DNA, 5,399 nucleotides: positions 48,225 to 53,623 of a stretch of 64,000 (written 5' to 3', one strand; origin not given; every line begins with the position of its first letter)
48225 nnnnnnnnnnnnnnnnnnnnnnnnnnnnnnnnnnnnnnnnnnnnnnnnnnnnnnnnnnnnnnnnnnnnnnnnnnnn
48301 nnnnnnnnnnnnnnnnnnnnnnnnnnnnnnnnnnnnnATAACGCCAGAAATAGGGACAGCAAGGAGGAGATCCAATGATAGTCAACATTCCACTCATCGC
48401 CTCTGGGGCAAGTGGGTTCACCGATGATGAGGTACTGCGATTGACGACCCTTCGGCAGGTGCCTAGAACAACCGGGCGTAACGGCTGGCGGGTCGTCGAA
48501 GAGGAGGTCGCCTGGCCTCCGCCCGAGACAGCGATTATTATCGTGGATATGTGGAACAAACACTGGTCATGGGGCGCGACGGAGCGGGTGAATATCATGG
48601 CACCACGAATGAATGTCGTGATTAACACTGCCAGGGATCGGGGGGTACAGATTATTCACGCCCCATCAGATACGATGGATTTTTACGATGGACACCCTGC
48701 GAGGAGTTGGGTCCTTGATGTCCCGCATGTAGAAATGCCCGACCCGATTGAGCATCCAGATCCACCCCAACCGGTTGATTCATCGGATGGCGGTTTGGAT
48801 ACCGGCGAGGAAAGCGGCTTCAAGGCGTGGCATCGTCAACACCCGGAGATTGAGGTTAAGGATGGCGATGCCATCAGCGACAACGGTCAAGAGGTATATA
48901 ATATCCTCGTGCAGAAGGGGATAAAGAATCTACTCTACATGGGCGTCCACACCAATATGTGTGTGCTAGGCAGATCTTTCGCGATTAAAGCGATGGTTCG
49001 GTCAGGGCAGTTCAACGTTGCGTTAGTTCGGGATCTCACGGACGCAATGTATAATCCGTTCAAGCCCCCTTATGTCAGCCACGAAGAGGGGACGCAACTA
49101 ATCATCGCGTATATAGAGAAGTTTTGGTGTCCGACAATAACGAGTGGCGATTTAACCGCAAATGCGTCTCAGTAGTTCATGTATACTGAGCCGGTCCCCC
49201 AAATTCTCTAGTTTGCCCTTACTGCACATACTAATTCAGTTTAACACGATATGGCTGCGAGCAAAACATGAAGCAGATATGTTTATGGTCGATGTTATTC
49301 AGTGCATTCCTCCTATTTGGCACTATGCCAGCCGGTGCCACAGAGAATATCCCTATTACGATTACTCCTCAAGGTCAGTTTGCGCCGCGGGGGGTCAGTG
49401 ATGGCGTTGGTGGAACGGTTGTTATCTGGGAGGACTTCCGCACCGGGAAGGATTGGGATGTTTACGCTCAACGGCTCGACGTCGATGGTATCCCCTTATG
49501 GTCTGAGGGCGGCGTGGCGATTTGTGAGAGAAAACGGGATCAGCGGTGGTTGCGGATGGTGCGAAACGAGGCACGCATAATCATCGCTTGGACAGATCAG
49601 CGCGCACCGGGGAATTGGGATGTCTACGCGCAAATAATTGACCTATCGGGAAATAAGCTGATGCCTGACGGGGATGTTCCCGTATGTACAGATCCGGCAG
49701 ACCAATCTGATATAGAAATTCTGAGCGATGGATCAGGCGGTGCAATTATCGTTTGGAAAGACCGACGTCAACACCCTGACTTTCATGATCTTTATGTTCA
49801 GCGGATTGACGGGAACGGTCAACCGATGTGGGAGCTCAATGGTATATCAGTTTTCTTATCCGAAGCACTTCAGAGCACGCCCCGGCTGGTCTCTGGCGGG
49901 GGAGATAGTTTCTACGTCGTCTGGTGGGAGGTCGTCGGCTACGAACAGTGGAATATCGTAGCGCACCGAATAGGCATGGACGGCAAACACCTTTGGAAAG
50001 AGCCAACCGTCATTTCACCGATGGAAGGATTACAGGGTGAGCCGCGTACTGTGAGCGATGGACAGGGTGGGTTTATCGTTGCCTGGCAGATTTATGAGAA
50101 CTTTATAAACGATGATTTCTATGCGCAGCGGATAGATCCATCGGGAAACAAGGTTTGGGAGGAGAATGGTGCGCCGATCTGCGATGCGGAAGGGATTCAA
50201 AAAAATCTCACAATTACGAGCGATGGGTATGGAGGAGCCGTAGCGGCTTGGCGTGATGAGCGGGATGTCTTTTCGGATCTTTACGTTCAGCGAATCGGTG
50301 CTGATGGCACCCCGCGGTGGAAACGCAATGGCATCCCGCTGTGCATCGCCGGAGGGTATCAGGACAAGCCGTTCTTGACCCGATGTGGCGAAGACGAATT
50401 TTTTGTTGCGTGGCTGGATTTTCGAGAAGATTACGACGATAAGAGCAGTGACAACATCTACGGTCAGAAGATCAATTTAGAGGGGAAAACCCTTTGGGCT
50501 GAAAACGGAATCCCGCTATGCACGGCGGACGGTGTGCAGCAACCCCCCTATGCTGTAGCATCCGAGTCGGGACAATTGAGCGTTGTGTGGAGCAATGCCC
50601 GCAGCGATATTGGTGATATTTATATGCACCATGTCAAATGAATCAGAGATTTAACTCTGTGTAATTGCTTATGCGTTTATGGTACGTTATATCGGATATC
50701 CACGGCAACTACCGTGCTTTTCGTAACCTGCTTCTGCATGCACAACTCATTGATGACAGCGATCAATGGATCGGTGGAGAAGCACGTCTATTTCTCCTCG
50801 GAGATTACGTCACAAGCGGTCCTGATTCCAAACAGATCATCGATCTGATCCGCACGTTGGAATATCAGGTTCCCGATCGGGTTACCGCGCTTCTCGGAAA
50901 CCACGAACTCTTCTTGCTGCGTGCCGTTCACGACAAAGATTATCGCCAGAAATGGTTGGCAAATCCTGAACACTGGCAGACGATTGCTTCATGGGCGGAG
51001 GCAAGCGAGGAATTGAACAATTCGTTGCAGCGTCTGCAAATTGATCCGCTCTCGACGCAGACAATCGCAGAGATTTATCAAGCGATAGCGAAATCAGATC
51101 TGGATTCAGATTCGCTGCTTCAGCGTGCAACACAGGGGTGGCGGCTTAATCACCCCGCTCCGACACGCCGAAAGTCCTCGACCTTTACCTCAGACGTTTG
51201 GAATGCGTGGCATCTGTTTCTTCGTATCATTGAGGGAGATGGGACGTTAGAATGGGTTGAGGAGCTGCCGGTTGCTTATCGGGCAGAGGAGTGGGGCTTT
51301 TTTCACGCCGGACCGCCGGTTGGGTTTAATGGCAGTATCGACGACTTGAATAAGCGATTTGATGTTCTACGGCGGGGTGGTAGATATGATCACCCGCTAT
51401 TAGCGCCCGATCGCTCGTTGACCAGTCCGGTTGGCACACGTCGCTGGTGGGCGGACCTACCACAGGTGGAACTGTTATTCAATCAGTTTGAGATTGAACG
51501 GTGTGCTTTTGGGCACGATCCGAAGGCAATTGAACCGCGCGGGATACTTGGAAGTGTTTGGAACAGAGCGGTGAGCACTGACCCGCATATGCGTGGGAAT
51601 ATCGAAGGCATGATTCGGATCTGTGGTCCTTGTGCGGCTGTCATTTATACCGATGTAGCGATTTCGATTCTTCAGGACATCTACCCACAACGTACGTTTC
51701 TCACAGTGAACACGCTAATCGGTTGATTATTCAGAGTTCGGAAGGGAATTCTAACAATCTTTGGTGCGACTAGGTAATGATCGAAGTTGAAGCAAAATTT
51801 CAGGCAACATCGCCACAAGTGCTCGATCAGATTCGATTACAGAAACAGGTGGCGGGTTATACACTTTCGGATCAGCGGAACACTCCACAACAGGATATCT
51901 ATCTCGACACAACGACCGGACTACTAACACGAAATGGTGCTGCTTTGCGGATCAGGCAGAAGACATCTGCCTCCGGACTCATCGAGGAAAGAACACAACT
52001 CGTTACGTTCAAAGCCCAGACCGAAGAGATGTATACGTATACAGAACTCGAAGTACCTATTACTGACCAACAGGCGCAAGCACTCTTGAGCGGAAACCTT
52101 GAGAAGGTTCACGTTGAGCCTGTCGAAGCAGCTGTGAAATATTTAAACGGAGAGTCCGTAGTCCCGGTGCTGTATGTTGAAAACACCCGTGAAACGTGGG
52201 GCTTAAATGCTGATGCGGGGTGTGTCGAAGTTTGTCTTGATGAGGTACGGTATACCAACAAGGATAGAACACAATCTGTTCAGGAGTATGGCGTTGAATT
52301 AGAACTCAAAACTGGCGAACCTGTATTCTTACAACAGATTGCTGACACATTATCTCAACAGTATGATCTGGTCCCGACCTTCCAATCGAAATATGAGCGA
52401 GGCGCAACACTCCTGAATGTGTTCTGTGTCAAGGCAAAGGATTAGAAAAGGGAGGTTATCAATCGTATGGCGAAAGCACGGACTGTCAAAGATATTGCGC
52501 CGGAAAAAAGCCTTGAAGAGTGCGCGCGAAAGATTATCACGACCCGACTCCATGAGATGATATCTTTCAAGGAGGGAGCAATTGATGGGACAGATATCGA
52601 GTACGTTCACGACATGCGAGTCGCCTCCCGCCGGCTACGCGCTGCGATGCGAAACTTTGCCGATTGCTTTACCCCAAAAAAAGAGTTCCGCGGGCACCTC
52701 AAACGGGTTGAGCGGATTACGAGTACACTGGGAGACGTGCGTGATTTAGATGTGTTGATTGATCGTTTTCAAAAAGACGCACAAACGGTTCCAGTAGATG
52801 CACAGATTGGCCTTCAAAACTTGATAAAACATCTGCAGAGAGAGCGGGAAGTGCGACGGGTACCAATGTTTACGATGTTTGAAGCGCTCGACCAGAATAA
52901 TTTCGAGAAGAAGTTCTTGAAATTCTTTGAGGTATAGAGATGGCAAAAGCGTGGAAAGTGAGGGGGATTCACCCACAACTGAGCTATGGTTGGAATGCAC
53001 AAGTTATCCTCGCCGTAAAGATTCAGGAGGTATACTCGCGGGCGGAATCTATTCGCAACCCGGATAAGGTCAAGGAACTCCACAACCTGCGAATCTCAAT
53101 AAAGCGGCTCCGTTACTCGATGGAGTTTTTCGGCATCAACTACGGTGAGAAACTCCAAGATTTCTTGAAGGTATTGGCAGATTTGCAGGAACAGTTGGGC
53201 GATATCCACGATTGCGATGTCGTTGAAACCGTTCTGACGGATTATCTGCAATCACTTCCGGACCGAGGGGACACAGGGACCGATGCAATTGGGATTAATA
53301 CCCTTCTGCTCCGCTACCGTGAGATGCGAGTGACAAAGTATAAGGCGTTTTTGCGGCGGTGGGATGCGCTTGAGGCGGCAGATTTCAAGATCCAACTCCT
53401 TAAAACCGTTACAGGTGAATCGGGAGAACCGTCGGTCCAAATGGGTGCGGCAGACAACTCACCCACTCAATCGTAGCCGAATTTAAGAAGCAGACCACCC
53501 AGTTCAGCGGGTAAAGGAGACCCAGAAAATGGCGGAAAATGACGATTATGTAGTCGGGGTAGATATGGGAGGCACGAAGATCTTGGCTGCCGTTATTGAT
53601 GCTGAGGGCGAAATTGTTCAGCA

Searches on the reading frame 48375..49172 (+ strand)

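Call 43: search_protein_families(library=ncbifam, proteins=[P0133], max_evalue=0.001)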
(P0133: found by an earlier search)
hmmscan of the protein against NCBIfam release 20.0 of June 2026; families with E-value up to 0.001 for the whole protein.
P0133 (469 aa): 8 families
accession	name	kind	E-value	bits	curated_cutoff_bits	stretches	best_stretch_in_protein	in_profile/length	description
TIGR03525.2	GldK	equivalog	1.1e-43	150.1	350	2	296-461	219-405/408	T9SS ring complex lipoprotein PorK/GldK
TIGR03440.2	egtB_TIGR03440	equivalog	1.1e-29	103.8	360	2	295-459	272-412/413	ergothioneine biosynthesis protein EgtB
NF041186.1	SenA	equivalog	1.5e-22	80.5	420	2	295-460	269-381/382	selenoneine synthase SenA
NF051459.1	pyoverdine_PvdO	equivalog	3.3e-20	72.3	500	1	207-396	22-225/280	dihydropyoverdine dehydrogenase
TIGR03530.1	GldJ_short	equivalog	1e-14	54.3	382.9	1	348-459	272-388/396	gliding motility lipoprotein GldJ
TIGR03524.1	GldJ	equivalog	2.6e-12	46.2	458.2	1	348-391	321-366/559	gliding motility lipoprotein GldJ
TIGR04344.1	ovoA_Nterm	equivalog_domain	6.3e-11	41.8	400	1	297-390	296-384/444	5-histidylcysteine sulfoxide synthase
TIGR02171.1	Fb_sc_TIGR02171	subfamily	1.4e-06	26.6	544.35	0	315-391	158-219/912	TIGR02171 family lipoprotein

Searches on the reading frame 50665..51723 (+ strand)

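Call 41: search_protein_families(library=pfam, proteins=[window:50665-51723:+], max_evalue=0.01)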
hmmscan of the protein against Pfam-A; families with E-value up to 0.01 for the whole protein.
window:50665-51723:+ (353 aa): 2 families
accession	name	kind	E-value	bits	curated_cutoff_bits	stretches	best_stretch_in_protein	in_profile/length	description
PF00149.33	Metallophos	-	1.8e-11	45.3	21.5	1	8-109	5-102/191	Calcineurin-like phosphoesterase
PF14407.11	Frankia_peptide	-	0.0031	18.2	48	1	81-128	3-49/63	Ribosomally synthesized peptide prototyped by Frankia Franean1_4349.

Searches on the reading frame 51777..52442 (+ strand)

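Call 41: search_protein_families(library=pfam, proteins=[window:51777-52442:+], max_evalue=0.01)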
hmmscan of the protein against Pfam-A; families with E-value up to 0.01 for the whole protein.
window:51777-52442:+ (222 aa): 1 family
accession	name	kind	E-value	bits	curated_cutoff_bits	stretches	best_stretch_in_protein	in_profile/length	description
PF01928.26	CYTH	-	4.5e-19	69.4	23.2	1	1-198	1-167/179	CYTH domain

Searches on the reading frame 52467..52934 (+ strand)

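Call 41: search_protein_families(library=pfam, proteins=[window:52467-52934:+], max_evalue=0.01)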
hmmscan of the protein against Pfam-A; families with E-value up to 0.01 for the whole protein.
window:52467-52934:+ (156 aa): 1 family
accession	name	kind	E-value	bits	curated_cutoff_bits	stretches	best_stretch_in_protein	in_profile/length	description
PF05235.19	CHAD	-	2.3e-24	87.1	25.6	1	23-133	2-111/228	CHAD domain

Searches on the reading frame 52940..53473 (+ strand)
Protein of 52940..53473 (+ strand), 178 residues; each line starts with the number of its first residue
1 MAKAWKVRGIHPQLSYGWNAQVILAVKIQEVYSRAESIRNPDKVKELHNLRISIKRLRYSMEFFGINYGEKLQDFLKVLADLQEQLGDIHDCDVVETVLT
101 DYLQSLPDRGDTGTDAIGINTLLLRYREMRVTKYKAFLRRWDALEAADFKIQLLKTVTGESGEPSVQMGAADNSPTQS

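Call 41: search_protein_families(library=pfam, proteins=[window:52940-53473:+], max_evalue=0.01)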
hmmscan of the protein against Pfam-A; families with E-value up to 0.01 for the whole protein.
window:52940-53473:+ (178 aa): 1 family
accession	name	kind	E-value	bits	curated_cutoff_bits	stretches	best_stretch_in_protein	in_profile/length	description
PF05235.19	CHAD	-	8.3e-18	65.6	25.6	1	28-99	156-227/228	CHAD domain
